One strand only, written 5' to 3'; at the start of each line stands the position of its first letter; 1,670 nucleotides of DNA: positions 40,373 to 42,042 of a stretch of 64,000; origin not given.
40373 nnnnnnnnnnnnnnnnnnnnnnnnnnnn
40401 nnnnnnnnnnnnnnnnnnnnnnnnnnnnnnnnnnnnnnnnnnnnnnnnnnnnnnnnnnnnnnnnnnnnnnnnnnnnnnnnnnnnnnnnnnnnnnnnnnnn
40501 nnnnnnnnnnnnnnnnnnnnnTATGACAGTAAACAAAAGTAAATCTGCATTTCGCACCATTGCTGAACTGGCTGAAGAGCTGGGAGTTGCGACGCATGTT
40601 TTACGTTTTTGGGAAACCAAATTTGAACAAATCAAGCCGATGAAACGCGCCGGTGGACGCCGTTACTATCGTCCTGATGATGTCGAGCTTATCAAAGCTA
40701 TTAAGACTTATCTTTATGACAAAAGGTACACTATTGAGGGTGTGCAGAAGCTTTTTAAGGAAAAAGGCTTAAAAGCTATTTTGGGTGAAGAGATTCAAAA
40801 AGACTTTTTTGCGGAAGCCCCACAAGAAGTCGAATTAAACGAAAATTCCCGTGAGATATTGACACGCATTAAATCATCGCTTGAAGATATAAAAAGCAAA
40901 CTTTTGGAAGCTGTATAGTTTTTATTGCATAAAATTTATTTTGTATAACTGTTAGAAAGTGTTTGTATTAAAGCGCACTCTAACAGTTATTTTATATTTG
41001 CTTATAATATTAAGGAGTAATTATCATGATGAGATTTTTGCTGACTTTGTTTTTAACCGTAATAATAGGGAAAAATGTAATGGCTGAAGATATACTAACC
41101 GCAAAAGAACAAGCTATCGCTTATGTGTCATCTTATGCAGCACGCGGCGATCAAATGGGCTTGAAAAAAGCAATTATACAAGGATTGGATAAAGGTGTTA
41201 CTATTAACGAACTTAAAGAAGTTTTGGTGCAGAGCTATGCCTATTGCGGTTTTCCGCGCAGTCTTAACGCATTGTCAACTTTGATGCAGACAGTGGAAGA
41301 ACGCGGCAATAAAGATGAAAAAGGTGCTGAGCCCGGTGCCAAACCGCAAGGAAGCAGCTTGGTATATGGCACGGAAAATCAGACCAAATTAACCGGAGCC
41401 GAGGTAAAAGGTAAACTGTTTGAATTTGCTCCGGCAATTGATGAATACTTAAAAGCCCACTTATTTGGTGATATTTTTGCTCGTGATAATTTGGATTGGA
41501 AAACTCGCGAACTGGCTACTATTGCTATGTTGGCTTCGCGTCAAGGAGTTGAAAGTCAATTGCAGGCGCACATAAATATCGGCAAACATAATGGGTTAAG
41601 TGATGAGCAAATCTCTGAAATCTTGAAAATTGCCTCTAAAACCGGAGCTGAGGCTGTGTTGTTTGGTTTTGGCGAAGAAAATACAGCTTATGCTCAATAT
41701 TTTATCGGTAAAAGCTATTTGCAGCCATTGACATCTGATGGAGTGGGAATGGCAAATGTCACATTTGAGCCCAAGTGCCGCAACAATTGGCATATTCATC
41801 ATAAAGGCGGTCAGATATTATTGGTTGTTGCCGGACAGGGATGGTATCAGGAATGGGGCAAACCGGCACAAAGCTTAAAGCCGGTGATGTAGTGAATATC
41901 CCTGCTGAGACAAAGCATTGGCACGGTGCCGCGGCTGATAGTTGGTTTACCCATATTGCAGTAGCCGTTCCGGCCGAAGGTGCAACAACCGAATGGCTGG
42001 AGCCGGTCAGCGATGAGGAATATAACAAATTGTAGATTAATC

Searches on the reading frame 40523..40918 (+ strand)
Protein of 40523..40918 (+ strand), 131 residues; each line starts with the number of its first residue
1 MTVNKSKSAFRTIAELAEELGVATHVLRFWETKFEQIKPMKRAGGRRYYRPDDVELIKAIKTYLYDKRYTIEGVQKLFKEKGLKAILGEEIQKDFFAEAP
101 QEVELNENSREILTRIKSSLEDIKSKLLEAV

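Call 12: search_protein_families(library=pfam, proteins=[window:40523-40918:+], max_evalue=0.001)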
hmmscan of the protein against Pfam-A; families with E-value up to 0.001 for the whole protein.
window:40523-40918:+ (131 aa): 3 families
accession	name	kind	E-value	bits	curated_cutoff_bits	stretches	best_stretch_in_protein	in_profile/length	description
PF13411.12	MerR_1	-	3.2e-21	75.6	21.6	1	12-80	2-68/69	MerR HTH family regulatory protein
PF00376.29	MerR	-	2e-10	40.7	28.2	1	12-49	1-38/38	MerR family regulatory protein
PF01527.26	HTH_Tnp_1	-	0.00072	20.2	24.1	0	8-40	21-51/75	Transposase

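Call 36: search_protein_families(library=ncbifam, proteins=[window:40523-40918:+], max_evalue=0.00001)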
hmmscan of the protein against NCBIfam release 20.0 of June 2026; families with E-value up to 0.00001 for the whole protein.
window:40523-40918:+ (131 aa): 2 families
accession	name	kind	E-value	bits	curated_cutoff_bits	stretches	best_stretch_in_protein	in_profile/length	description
NF052513.1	TransRegCarH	equivalog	2.8e-11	43.2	400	1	8-94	4-90/274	HTH-type transcriptional repressor CarH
TIGR02051.1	MerR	equivalog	1.3e-06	28.7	150.85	1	12-124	1-106/124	mercury resistance transcriptional regulator MerR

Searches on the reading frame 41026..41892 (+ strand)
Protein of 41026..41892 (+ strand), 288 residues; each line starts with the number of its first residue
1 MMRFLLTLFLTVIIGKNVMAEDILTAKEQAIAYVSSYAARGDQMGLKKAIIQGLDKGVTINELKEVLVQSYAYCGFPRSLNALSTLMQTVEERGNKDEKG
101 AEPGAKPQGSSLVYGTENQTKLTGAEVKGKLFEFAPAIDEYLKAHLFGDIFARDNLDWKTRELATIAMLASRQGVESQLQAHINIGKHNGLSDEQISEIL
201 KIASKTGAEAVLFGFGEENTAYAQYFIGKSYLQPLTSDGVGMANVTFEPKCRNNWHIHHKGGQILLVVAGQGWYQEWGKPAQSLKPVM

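Call 68: search_protein_families(library=pfam, proteins=[window:41026-41892:+], max_evalue=0.00001)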
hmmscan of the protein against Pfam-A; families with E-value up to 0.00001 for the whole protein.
window:41026-41892:+ (288 aa): 1 family
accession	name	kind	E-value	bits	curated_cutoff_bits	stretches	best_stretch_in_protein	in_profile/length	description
PF02627.25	CMD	-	2.6e-24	85.4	23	2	136-207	1-70/84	Carboxymuconolactone decarboxylase family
